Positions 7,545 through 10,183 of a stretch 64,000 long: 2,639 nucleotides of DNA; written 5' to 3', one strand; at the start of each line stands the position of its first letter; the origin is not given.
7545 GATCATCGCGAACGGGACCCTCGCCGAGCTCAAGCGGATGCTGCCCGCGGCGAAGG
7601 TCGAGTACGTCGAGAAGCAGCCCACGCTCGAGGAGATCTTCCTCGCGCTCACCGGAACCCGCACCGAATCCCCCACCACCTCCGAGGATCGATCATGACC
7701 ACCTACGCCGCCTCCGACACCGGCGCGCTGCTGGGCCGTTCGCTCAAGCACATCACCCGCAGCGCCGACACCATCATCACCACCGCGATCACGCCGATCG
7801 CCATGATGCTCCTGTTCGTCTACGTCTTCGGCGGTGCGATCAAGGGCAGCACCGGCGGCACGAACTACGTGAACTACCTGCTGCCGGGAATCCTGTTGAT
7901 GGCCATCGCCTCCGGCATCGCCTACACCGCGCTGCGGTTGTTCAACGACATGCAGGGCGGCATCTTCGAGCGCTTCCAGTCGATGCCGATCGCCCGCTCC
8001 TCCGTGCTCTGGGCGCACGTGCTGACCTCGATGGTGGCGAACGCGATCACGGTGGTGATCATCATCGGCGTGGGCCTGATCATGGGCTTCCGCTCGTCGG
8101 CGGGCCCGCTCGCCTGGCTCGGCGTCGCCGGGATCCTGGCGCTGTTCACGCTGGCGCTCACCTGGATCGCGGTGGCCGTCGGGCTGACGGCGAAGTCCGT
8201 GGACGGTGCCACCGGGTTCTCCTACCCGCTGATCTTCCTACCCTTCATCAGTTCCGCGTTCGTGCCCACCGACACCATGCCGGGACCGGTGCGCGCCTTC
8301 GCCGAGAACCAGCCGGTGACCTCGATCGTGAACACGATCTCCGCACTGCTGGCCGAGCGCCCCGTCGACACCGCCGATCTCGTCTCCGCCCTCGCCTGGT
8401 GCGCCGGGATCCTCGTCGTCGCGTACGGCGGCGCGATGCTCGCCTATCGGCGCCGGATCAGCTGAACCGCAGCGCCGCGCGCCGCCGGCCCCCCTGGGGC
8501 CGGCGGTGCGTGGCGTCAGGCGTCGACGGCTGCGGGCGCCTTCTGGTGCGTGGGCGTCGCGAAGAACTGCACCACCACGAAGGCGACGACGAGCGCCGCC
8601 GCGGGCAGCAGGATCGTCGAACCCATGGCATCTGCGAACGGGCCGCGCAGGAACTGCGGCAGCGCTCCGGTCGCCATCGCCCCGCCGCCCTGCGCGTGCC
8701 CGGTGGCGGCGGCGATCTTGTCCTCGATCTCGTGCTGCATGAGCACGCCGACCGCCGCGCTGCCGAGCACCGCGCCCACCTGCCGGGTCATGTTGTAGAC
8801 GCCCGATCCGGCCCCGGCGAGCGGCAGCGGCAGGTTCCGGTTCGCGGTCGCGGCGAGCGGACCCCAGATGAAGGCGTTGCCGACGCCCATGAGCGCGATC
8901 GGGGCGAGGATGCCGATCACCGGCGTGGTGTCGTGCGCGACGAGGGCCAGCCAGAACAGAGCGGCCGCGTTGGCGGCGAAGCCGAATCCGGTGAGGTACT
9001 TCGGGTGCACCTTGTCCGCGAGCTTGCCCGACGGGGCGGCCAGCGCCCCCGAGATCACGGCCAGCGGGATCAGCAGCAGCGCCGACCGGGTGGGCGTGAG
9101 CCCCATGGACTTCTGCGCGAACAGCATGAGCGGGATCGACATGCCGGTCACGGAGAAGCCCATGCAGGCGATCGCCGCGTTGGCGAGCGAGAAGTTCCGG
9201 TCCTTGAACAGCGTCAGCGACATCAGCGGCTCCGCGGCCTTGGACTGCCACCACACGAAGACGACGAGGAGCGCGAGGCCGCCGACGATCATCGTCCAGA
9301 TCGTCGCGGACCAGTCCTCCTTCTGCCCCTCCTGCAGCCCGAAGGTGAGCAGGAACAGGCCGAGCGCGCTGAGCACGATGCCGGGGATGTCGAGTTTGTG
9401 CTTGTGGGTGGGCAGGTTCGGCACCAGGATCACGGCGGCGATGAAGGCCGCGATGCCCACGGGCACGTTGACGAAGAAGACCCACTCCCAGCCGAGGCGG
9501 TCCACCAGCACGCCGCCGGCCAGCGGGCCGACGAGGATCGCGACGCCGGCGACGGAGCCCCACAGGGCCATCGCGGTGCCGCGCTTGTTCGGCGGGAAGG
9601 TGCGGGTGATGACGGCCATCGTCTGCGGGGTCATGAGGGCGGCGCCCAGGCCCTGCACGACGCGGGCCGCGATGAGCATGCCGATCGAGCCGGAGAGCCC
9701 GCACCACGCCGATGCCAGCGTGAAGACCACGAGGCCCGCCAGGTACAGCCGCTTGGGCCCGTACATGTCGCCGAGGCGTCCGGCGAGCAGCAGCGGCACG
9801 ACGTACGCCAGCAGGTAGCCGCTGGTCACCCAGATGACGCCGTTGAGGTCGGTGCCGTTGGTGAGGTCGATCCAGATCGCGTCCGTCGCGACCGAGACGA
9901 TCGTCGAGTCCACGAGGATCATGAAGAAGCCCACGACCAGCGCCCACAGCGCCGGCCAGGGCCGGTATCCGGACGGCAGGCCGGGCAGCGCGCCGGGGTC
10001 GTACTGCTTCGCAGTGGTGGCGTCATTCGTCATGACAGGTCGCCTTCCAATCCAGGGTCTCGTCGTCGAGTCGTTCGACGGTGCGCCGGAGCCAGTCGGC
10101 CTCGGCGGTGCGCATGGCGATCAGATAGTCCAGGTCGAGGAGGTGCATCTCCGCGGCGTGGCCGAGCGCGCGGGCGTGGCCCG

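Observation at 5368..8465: Autoregulated-looking RHH regulator / DUF4097 (LiaF-like) / ABC-transporter module downstream of sdhB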

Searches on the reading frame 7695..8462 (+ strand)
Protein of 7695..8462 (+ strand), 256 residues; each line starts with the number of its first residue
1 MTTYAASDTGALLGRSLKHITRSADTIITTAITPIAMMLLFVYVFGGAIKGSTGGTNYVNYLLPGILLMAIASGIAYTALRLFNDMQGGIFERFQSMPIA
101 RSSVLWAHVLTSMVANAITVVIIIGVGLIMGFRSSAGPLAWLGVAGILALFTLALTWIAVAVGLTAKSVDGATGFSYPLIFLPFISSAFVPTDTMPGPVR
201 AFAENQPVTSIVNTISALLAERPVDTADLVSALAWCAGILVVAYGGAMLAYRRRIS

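Call 7: search_protein_families(library=pfam, proteins=[window:7695-8462:+], max_evalue=0.1)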
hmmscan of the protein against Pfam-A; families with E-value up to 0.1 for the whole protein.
window:7695-8462:+ (256 aa): 2 families
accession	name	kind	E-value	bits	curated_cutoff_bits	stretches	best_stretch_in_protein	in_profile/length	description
PF01061.29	ABC2_membrane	-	9.5e-21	74.7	26.9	1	10-216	4-207/211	ABC-2 type transporter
PF12698.13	ABC2_membrane_3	-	8.3e-11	42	31.6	1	55-244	157-342/347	ABC-2 family transporter protein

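Call 8: search_protein_families(library=ncbifam, proteins=[window:7695-8462:+], max_evalue=0.1)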
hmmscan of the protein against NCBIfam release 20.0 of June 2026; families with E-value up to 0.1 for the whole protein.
window:7695-8462:+ (256 aa): 6 families
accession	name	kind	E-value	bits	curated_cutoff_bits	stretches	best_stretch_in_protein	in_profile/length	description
TIGR00025.1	Mtu_efflux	paralog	3.6e-23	82.3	146.9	1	20-254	1-237/238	ABC transporter efflux protein, DrrB family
TIGR01247.1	drrB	subfamily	1.1e-14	54.8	223.05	1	15-222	1-208/236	daunorubicin resistance ABC transporter membrane protein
TIGR01248.1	drrC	subfamily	7.4e-13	48.9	165.65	1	74-216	4-146/152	daunorubicin resistance protein C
NF011648.0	PRK15066.1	subfamily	7.4e-07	29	225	1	17-225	15-226/257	ABC transporter permease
NF038293.1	permease_SagH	equivalog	0.0099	14.7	450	1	66-194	184-311/370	SagH family ABC transporter permease subunit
TIGR03861.1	phenyl_ABC_PedC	subfamily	0.018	14.7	241.35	1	27-251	22-248/253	alcohol ABC transporter, permease protein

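Call 31: search_protein_families(library=padloc, proteins=[window:7695-8462:+], max_evalue=0.01)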
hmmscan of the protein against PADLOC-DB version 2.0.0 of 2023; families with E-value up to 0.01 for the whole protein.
window:7695-8462:+ (256 aa): 0 families

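Call 59: search_solved_structures(query=window:7695-8462:+, max_evalue=0.001)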
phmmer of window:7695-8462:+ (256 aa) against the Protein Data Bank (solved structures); distinct sequences matched with E-value up to 0.001: 3.
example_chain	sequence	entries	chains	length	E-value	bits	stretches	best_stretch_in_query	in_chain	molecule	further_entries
9ju6_A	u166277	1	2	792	0.00047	22.9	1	51-221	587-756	ABC transporter G family member 23-like Protein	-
8z01_A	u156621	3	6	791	0.00064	22.5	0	51-221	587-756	ABC transporter G family member 23-like Protein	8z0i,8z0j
8yzp_A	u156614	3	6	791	0.00064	22.5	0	51-221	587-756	ABC transporter G family member 23-like Protein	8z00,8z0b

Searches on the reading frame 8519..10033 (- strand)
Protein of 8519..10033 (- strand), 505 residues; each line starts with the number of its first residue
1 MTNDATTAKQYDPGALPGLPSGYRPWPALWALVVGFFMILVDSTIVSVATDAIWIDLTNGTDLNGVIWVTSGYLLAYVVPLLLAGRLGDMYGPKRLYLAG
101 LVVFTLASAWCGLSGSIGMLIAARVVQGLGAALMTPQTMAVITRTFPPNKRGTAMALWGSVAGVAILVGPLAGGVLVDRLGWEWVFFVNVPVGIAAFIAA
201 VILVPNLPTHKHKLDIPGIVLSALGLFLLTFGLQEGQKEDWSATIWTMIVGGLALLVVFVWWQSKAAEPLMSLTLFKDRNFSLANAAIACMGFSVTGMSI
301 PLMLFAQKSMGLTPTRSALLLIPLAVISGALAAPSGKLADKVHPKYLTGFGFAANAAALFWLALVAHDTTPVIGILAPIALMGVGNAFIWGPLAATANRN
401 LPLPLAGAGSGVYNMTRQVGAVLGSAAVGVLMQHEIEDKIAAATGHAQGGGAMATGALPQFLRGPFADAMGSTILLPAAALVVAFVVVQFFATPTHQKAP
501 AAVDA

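Call 57: search_protein_families(library=pfam, proteins=[window:8519-10033:-], max_evalue=0.001)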
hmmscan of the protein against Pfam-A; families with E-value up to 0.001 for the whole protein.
window:8519-10033:- (505 aa): 3 families
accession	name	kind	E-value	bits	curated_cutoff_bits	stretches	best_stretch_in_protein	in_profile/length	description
PF07690.21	MFS_1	-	2.8e-55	188.1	33.4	1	33-424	2-346/347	Major Facilitator Superfamily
PF00083.30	Sugar_tr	-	5.2e-09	35.9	22.3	1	66-205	48-192/452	Sugar (and other) transporter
PF05977.19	MFS_3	-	3.5e-05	22.9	27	1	81-201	62-186/524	Transmembrane secretion effector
